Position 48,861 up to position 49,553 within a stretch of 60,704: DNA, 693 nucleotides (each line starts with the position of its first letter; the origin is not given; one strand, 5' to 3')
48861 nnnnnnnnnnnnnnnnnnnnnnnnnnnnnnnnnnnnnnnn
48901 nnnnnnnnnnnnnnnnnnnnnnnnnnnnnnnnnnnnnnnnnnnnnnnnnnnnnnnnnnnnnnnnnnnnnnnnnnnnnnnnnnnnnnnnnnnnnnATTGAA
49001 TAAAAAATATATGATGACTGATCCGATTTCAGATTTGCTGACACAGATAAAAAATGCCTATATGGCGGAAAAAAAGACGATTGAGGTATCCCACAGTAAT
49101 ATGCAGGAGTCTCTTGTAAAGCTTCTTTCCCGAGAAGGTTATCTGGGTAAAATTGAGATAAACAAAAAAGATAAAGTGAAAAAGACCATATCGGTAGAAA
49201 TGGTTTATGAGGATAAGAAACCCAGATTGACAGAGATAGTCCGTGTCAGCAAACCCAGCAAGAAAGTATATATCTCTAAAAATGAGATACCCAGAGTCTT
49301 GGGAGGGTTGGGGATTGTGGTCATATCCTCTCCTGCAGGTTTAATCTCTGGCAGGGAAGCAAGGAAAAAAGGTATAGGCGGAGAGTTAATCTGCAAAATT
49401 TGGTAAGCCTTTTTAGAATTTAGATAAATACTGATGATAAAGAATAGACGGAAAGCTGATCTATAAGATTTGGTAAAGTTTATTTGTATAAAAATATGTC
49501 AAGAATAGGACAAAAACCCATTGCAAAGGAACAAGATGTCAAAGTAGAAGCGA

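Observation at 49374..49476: rpsH: a diverged second 3' end whose substitutions look like coding-sequence evolution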

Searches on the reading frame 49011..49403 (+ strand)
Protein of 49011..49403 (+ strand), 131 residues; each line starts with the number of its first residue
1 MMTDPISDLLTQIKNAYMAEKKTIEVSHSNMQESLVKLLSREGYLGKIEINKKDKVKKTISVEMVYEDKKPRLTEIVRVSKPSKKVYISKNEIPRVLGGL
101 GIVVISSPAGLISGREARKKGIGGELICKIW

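Call 11: find_related_loci(query=window:49011-49403:+, collection=genome_contigs, flank=10000)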
Query seq(131 aa) (131 aa) in genome_contigs; peptide patterns used: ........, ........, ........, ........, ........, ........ (x = any residue, [..] = any of these).
328 stretches matched a pattern; 74 encode a relative of the query (tblastn E <= 1e-3); 74 distinct loci.
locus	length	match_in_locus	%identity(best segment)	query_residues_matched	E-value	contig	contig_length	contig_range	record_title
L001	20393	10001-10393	96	1-131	1e-79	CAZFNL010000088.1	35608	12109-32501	MAG TPA_asm: uncultured Gammaproteobacteria bacterium isolate SRP271791_co1_7 genome assembly, contig: k141_362873, whol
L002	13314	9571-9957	44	1-131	5e-36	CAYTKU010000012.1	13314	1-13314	MAG TPA_asm: uncultured Gammaproteobacteria bacterium isolate SRP286056_co1_515 genome assembly, contig: NODE_5865_lengt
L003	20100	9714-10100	45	1-131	4e-35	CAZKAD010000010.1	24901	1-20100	MAG TPA_asm: uncultured Gammaproteobacteria bacterium isolate SRP219642_co6_366 genome assembly, contig: NODE_1518_lengt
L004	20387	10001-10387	40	1-131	7e-35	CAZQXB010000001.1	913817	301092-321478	MAG TPA_asm: uncultured Gammaproteobacteria bacterium isolate SRP300315_co1_11 genome assembly, contig: NODE_1_length_91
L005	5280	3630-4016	47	1-131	2e-34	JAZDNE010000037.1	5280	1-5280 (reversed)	MAG: bacterium isolate MEGAHIT-group-0.699 k141_20341149, whole genome shotgun sequence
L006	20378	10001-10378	45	2-128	1e-33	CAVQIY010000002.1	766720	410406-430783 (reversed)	MAG: uncultured Gammaproteobacteria bacterium isolate MFD09779.bin.2.180 genome assembly, contig: contig_19254, whole ge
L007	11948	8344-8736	44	1-131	6e-33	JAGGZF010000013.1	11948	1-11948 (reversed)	MAG: bacterium isolate AUK197 PB_MBMC_151_c_000000000055, whole genome shotgun sequence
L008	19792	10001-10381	44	1-131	1e-32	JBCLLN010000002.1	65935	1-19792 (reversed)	Candidatus Saccharimonadia bacterium isolate SLM_LV1_0208-G19 Node_2_length_65935_cov_77.285407, whole genome shotgun se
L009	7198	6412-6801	40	1-131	7e-32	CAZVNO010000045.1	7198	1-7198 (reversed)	MAG TPA_asm: uncultured Gammaproteobacteria bacterium isolate SRP286056_co3_9 genome assembly, contig: NODE_13937_length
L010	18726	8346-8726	42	1-131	7e-32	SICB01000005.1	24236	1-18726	MAG: Patescibacteria group bacterium isolate Baikal-deep-G192 BACOMB-C9712, whole genome shotgun sequence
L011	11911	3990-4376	45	3-131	1e-31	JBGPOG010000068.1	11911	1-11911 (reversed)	MAG: Chthonomonadia bacterium isolate OBJ_0618_7090110_197 k141_2730361_length_11911_cov_12.0000, whole genome shotgun s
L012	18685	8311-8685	43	3-131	1e-31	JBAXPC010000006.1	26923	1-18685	MAG: bacterium isolate ELA521 MAG521_6, whole genome shotgun sequence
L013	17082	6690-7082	39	1-131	1e-31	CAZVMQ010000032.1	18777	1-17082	MAG TPA_asm: uncultured Halanaerobiaceae bacterium isolate binchicken_co32_383 genome assembly, contig: NODE_4474_length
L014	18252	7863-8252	44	2-131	1e-31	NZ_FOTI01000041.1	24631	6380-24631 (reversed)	Halanaerobium salsuginis strain ATCC 51327, whole genome shotgun sequence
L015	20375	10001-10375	43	3-131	1e-31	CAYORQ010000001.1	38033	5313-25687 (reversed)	MAG TPA_asm: uncultured Candidatus Saccharibacteria bacterium isolate binchicken_co321_112 genome assembly, contig: NODE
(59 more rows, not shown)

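Call 16: find_related_loci(query=window:49011-49403:+, collection=metagenome_contigs, flank=10000)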
Query seq(131 aa) (131 aa) in metagenome_contigs; peptide patterns used: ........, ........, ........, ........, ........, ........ (x = any residue, [..] = any of these).
600 stretches matched a pattern (row limit reached: there are more); 90 encode a relative of the query (tblastn E <= 1e-3); the best 80 are kept; 80 distinct loci.
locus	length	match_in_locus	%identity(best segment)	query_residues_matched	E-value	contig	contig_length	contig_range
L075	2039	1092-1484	58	1-131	8e-51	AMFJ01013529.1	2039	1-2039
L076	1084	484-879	45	1-131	8e-41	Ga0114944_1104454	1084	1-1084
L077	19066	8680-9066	44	1-131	3e-36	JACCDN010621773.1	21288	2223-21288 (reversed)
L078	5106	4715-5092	45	2-128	6e-34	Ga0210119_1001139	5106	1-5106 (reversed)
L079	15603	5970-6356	46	3-131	6e-34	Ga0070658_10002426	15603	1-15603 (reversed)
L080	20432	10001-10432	42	1-130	7e-34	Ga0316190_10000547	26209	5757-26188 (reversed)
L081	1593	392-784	44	1-131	2e-33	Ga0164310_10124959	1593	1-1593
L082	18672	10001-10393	38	1-131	8e-32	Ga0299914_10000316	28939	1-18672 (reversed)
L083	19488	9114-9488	43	3-131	1e-31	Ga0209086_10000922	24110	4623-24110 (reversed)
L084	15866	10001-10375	43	3-131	1e-31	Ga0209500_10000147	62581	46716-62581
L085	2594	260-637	41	2-128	7e-31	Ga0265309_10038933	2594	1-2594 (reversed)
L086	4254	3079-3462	42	4-131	2e-30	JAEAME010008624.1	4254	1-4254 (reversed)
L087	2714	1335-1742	42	2-131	3e-30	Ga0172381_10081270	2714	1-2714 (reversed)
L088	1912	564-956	42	1-131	2e-30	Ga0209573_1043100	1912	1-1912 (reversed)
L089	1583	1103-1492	40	4-131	4e-30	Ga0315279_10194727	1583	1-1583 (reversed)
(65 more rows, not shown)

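Call 17: find_homologous_proteins(query=window:49011-49403:+, max_evalue=1e-20)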
Query seq(131 aa) (131 aa): 761 proteins with E <= 1e-20 among 927 candidates; the best 120 are listed.
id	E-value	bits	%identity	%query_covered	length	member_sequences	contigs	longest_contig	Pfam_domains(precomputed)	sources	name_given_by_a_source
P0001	4.9e-75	267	99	100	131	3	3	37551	PF00410.25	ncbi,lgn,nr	ncbi:MAG: 30S ribosomal protein S8 [Patescibacteria group bacterium]|nr:30S ribosomal protein S8 [Pa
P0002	1.7e-47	178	63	100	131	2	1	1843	PF00410.25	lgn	-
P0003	2.8e-47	178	62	100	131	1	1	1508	PF00410.25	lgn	-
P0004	7.0e-45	170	58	99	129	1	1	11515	PF00410.25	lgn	-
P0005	8.1e-45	170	59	99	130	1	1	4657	PF00410.25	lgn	-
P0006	1.0e-44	169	62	99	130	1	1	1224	PF00410.25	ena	-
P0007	1.8e-44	169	60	100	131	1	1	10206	PF00410.25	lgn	-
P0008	2.2e-44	168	57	100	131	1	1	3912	PF00410.25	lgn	-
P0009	4.3e-44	167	57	100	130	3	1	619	PF00410.25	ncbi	-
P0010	1.7e-43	165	58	100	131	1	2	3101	PF00410.25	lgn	-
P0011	2.8e-43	165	58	100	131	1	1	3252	PF00410.25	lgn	-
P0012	4.5e-43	164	56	100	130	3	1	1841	PF00410.25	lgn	-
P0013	5.6e-42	161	55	99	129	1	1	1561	PF00410.25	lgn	-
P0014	7.6e-42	160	59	100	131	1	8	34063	PF00410.25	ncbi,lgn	-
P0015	9.4e-42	160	58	100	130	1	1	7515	PF00410.25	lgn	-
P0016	2.0e-41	159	55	100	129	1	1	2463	PF00410.25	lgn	-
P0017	2.6e-41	158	56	100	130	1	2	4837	PF00410.25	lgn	-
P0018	2.9e-41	158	57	100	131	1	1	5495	PF00410.25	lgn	-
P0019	1.4e-40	156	53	100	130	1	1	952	PF00410.25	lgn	-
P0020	1.7e-39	153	55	99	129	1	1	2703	PF00410.25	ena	-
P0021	3.0e-39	152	56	100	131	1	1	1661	PF00410.25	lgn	-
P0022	3.8e-39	151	56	100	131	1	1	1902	PF00410.25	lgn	-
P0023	5.8e-39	151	56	100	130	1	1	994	PF00410.25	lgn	-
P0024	9.6e-39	150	54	100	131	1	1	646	PF00410.25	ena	-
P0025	1.4e-38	150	56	100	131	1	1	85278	PF00410.25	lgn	-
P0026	1.3e-37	146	53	100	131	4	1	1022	PF00410.25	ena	-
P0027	1.3e-36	143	53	100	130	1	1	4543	PF00410.25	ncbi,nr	ncbi:30S ribosomal protein S8 [Candidatus Gottesmanbacteria bacterium]|nr:30S ribosomal protein S8 [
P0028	1.5e-36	143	47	100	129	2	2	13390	PF00410.25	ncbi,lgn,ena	-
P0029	1.8e-36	143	53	100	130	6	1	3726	PF00410.25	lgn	-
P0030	3.5e-36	142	53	100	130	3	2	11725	PF00410.25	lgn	-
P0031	1.1e-35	140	52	100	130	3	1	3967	PF00410.25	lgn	-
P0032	1.4e-35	140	51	100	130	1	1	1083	PF00410.25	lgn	-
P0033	2.2e-35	139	50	100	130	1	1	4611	PF00410.25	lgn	-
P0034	3.4e-35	139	49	100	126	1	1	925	PF00410.25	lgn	-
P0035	9.4e-35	137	50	100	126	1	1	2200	PF00410.25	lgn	-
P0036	9.9e-35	137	50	100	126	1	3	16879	PF00410.25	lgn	-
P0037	2.0e-34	136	50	100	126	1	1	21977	PF00410.25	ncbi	-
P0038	2.4e-34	136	52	99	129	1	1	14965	PF00410.25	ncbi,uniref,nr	ncbi:30S ribosomal protein S8 [Candidatus Gottesmanbacteria bacterium RBG_16_37_8]|uniref:Small ribo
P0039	4.6e-34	135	51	100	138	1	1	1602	PF00410.25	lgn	-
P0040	6.4e-34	135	49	100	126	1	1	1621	PF00410.25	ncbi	-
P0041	8.1e-34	134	51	100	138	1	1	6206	PF00410.25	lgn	-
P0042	2.3e-33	133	49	100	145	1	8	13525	PF00410.25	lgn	-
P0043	2.6e-32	129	45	100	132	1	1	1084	PF00410.25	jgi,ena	-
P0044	8.8e-32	128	48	100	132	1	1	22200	PF00410.25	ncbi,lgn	-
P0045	1.2e-31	127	47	100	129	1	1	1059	PF00410.25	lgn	-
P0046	1.5e-31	127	46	100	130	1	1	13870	PF00410.25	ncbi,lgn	ncbi:MAG: 30S ribosomal protein S8 [Candidatus Magasanikbacteria bacterium]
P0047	2.0e-31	126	47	100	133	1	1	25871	PF00410.25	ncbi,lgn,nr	ncbi:MAG: 30S ribosomal protein S8 [Patescibacteria group bacterium]|nr:30S ribosomal protein S8 [Pa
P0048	5.9e-31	125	41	100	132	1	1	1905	PF00410.25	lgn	-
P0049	8.0e-31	125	44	99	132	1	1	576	PF00410.25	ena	-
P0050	9.3e-31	124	48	98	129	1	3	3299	PF00410.25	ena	-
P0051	2.2e-30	123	44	100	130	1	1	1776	PF00410.25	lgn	-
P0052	3.8e-30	122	45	100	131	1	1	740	PF00410.25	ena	-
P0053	3.9e-30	122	43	100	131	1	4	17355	PF00410.25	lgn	-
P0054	4.4e-30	122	47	100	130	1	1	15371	PF00410.25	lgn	-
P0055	4.5e-30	122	45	99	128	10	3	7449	PF00410.25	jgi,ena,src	jgi:small subunit ribosomal protein S8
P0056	6.7e-30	122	44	100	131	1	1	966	PF00410.25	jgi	jgi:small subunit ribosomal protein S8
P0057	7.5e-30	121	45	99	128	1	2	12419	PF00410.25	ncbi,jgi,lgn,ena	jgi:small subunit ribosomal protein S8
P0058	7.6e-30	121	45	100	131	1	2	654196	PF00410.25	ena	-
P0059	9.9e-30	121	43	99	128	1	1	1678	PF00410.25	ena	-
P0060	1.2e-29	121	45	100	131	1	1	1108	PF00410.25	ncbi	-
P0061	1.2e-29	121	45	100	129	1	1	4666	PF00410.25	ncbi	-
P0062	1.6e-29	120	46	99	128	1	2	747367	PF00410.25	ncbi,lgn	ncbi:MAG: 30S ribosomal protein S8 [Candidatus Saccharimonadales bacterium]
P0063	1.8e-29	120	45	100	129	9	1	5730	PF00410.25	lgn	-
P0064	2.1e-29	120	45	99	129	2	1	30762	PF00410.25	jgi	jgi:small subunit ribosomal protein S8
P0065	2.4e-29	120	45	100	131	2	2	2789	PF00410.25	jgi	jgi:small subunit ribosomal protein S8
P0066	2.5e-29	120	46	99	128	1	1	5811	PF00410.25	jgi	jgi:small subunit ribosomal protein S8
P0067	2.9e-29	120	42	100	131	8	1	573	PF00410.25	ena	-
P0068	3.0e-29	119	43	100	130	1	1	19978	PF00410.25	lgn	-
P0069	3.0e-29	119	43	100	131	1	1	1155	PF00410.25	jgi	jgi:small subunit ribosomal protein S8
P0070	3.2e-29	119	45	100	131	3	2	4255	PF00410.25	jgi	jgi:small subunit ribosomal protein S8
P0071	3.6e-29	119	45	100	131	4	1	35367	PF00410.25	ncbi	-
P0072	3.6e-29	119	43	100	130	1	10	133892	PF00410.25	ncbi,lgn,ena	-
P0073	3.9e-29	119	47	98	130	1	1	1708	PF00410.25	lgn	-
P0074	5.4e-29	119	43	100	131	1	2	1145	PF00410.25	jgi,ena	-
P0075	5.4e-29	119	44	100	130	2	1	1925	PF00410.25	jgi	-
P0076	5.9e-29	119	47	97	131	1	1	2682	PF00410.25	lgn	-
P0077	6.3e-29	118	42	100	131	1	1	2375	PF00410.25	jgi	jgi:small subunit ribosomal protein S8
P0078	6.3e-29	118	44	99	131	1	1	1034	PF00410.25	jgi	-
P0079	6.4e-29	118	44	100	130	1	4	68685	PF00410.25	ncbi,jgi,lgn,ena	-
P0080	6.4e-29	118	47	99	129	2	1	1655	PF00410.25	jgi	jgi:small subunit ribosomal protein S8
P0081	6.5e-29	118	49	99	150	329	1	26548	PF00410.25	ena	-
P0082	6.6e-29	118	46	99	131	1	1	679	PF00410.25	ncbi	-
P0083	7.6e-29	118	49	99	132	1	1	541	PF00410.25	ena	-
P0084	7.9e-29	118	43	99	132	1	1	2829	PF00410.25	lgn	-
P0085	8.0e-29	118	42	100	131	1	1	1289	PF00410.25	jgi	jgi:small subunit ribosomal protein S8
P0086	9.0e-29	118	49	98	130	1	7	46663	PF00410.25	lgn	-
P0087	1.0e-28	118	41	100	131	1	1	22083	PF00410.25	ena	-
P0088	1.1e-28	118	41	100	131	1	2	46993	PF00410.25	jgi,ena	-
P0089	1.1e-28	118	42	100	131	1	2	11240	PF00410.25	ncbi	-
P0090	1.1e-28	118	42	100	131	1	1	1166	PF00410.25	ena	-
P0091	1.1e-28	118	44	100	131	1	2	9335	PF00410.25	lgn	-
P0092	1.1e-28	118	41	100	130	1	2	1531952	PF00410.25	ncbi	-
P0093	1.1e-28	118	47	100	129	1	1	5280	PF00410.25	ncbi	ncbi:MAG: 30S ribosomal protein S8 [bacterium]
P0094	1.2e-28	118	42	100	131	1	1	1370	PF00410.25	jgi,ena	jgi:small subunit ribosomal protein S8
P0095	1.2e-28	118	45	100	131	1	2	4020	PF00410.25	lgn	-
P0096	1.2e-28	118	48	99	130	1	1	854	PF00410.25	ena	-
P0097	1.2e-28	117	44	99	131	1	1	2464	PF00410.25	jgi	jgi:small subunit ribosomal protein S8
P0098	1.3e-28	117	45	100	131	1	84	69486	PF00410.25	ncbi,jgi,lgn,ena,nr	ncbi:ribosomal protein S8 [Peptostreptococcaceae bacterium oral taxon 113 str. W5053]|nr:ribosomal p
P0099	1.3e-28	117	45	97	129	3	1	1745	PF00410.25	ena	-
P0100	1.3e-28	117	45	100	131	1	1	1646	PF00410.25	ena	-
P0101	1.4e-28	117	42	100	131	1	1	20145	PF00410.25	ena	-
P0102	1.5e-28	117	44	100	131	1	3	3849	PF00410.25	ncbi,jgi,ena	-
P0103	1.5e-28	117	41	100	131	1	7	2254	PF00410.25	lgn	-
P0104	1.6e-28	117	45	100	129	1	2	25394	PF00410.25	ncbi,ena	-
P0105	1.6e-28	117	45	100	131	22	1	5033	PF00410.25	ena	-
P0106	1.6e-28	117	46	99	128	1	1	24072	PF00410.25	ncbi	-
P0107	1.7e-28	117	42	100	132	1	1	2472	PF00410.25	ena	-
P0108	2.1e-28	117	42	100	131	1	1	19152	PF00410.25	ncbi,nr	ncbi:MAG: 30S ribosomal protein S8 [Bryobacterales bacterium]|nr:30S ribosomal protein S8 [Bryobacte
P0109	2.3e-28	117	44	100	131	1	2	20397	PF00410.25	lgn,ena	-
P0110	2.4e-28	117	43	100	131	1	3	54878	PF00410.25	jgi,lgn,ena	-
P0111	2.5e-28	117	47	99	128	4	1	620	PF00410.25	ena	-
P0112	2.6e-28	116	46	97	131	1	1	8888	PF00410.25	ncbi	-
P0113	2.8e-28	116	41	100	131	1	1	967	PF00410.25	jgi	jgi:small subunit ribosomal protein S8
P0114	2.9e-28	116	46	98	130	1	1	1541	PF00410.25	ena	-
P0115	2.9e-28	116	45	97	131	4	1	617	PF00410.25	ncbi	-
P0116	3.3e-28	116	47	100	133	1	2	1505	PF00410.25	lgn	-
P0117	3.3e-28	116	47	99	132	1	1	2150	PF00410.25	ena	-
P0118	3.5e-28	116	45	99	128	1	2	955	PF00410.25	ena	-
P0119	3.6e-28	116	43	100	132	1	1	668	PF00410.25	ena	-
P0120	3.6e-28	116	42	100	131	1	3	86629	PF00410.25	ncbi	ncbi:MAG: 30S ribosomal protein S8 [Desulfotomaculales bacterium]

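Call 18: find_encoding_contigs(protein=P0001, flank=10000, max_places=10)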
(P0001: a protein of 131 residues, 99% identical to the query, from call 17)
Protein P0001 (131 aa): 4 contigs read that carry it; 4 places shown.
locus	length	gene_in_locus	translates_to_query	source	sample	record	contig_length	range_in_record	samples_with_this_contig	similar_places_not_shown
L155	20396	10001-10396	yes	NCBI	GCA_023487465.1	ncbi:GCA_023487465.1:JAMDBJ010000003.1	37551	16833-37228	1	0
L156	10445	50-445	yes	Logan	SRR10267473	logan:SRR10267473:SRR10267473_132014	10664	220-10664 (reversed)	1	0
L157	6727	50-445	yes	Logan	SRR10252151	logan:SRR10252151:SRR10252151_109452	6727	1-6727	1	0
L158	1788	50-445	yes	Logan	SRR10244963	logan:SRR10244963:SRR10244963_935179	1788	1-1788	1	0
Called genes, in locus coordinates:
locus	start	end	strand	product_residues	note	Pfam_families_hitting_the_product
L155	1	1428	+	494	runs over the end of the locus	PF13231:PMT_2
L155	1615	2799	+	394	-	PF00009:GTP_EFTU, PF03144:GTP_EFTU_D2, PF03143:GTP_EFTU_D3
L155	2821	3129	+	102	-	PF00338:Ribosomal_S10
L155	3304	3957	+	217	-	PF00297:Ribosomal_L3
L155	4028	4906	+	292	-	PF00573:Ribosomal_L4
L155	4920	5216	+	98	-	PF00276:Ribosomal_L23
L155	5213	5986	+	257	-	PF00181:Ribosomal_L2_N, PF03947:Ribosomal_L2_C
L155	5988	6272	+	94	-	PF00203:Ribosomal_S19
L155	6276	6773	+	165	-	PF00237:Ribosomal_L22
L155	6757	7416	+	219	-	PF07650:KH_2, PF00189:Ribosomal_S3_C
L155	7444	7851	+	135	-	PF00252:Ribosomal_L16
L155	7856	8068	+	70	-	PF00831:Ribosomal_L29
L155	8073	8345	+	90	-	PF00366:Ribosomal_S17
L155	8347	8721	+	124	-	PF00238:Ribosomal_L14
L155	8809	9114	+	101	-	PF22682:Ribosomal_uL24m-like (weak), PF00467:KOW, PF17136:ribosomal_L24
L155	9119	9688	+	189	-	PF00281:Ribosomal_L5, PF00673:Ribosomal_L5_C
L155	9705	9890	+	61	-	PF00253:Ribosomal_S14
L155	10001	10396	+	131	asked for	PF00410:Ribosomal_S8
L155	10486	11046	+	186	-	PF00347:Ribosomal_L6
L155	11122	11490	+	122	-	PF00861:Ribosomal_L18p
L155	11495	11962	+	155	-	PF00333:Ribosomal_S5, PF03719:Ribosomal_S5_C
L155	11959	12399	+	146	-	PF00828:Ribosomal_L27A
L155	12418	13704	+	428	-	PF00344:SecY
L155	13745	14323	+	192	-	PF00406:ADK, PF02223:Thymidylate_kin (faint), PF13207:AAA_17, PF13238:AAA_18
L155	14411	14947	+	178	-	PF13207:AAA_17, PF13238:AAA_18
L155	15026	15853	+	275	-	PF00557:Peptidase_M24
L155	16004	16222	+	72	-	PF01176:eIF-1a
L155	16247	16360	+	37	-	PF00444:Ribosomal_L36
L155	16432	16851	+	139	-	PF00416:Ribosomal_S13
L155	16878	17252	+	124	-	PF00411:Ribosomal_S11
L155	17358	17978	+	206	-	PF00163:Ribosomal_S4, PF01479:S4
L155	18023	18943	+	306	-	PF01193:RNA_pol_L, PF01000:RNA_pol_A_bac, PF03118:RNA_pol_A_CTD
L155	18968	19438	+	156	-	PF01196:Ribosomal_L17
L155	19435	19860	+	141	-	PF00572:Ribosomal_L13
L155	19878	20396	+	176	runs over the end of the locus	PF00380:Ribosomal_S9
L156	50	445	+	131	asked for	PF00410:Ribosomal_S8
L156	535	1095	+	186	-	PF00347:Ribosomal_L6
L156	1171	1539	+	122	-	PF00861:Ribosomal_L18p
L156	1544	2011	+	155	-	PF00333:Ribosomal_S5, PF03719:Ribosomal_S5_C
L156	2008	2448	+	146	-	PF00828:Ribosomal_L27A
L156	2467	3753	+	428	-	PF00344:SecY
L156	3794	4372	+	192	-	PF00406:ADK, PF02223:Thymidylate_kin (faint), PF13207:AAA_17, PF13238:AAA_18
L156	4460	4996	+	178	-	PF13207:AAA_17, PF13238:AAA_18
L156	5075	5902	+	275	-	PF00557:Peptidase_M24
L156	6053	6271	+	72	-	PF01176:eIF-1a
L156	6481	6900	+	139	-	PF00416:Ribosomal_S13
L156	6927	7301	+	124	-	PF00411:Ribosomal_S11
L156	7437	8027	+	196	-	PF00163:Ribosomal_S4, PF01479:S4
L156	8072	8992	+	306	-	PF01193:RNA_pol_L, PF01000:RNA_pol_A_bac, PF03118:RNA_pol_A_CTD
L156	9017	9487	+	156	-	PF01196:Ribosomal_L17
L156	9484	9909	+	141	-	PF00572:Ribosomal_L13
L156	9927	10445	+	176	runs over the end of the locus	PF00380:Ribosomal_S9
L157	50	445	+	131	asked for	PF00410:Ribosomal_S8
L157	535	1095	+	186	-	PF00347:Ribosomal_L6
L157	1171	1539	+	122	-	PF00861:Ribosomal_L18p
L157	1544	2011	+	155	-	PF00333:Ribosomal_S5, PF03719:Ribosomal_S5_C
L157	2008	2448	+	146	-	PF00828:Ribosomal_L27A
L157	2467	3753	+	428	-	PF00344:SecY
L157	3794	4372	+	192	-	PF00406:ADK, PF02223:Thymidylate_kin (faint), PF13207:AAA_17, PF13238:AAA_18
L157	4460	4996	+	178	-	PF13207:AAA_17, PF13238:AAA_18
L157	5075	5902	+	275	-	PF00557:Peptidase_M24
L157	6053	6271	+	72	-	PF01176:eIF-1a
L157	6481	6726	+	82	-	?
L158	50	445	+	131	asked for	PF00410:Ribosomal_S8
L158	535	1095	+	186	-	PF00347:Ribosomal_L6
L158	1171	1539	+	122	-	PF00861:Ribosomal_L18p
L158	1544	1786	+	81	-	?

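Call 19: list_cluster_members(proteins=[P0001])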
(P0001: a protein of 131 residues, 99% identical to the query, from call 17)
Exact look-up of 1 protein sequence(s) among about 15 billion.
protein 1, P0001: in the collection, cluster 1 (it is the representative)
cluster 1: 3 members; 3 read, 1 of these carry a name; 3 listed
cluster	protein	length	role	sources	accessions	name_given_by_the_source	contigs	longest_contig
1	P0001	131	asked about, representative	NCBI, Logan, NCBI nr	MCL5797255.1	MAG: 30S ribosomal protein S8 [Patescibacteria group bacterium] | 30S ribosomal protein S8 [Patescibacteria group bacterium]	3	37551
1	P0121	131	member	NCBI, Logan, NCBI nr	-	-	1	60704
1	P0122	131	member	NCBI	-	-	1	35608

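Call 28: find_encoding_contigs(protein=P0014, flank=10000, max_places=3)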
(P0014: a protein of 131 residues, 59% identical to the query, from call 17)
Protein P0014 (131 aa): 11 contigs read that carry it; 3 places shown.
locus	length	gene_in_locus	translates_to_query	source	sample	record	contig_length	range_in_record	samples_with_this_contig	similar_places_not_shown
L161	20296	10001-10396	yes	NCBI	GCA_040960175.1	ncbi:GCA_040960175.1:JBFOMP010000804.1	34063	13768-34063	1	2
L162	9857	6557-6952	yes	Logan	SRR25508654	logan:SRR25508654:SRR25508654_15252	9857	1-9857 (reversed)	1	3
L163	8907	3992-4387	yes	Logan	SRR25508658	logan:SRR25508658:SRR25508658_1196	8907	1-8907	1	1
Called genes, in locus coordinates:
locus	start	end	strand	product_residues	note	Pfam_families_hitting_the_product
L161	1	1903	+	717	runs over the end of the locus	PF00009:GTP_EFTU, PF22042:EF-G_D2, PF03144:GTP_EFTU_D2, PF14492:EFG_III, PF16658:RF3_C (weak), PF03764:EFG_IV, PF00679:EFG_C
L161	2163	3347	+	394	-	PF00009:GTP_EFTU, PF03144:GTP_EFTU_D2, PF03143:GTP_EFTU_D3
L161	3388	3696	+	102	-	PF00338:Ribosomal_S10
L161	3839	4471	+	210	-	PF00297:Ribosomal_L3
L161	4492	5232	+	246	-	PF00573:Ribosomal_L4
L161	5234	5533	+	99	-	PF00276:Ribosomal_L23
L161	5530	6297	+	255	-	PF00181:Ribosomal_L2_N, PF03947:Ribosomal_L2_C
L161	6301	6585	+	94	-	PF00203:Ribosomal_S19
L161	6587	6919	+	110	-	PF00237:Ribosomal_L22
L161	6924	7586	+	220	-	PF07650:KH_2, PF05316:VAR1 (faint), PF00189:Ribosomal_S3_C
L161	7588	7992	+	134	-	PF00252:Ribosomal_L16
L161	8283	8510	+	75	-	PF00366:Ribosomal_S17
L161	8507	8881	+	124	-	PF00238:Ribosomal_L14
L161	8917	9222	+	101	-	PF00467:KOW, PF17136:ribosomal_L24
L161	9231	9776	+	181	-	PF00281:Ribosomal_L5, PF00673:Ribosomal_L5_C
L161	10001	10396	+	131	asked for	PF00410:Ribosomal_S8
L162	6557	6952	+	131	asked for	PF00410:Ribosomal_S8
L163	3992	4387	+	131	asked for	PF00410:Ribosomal_S8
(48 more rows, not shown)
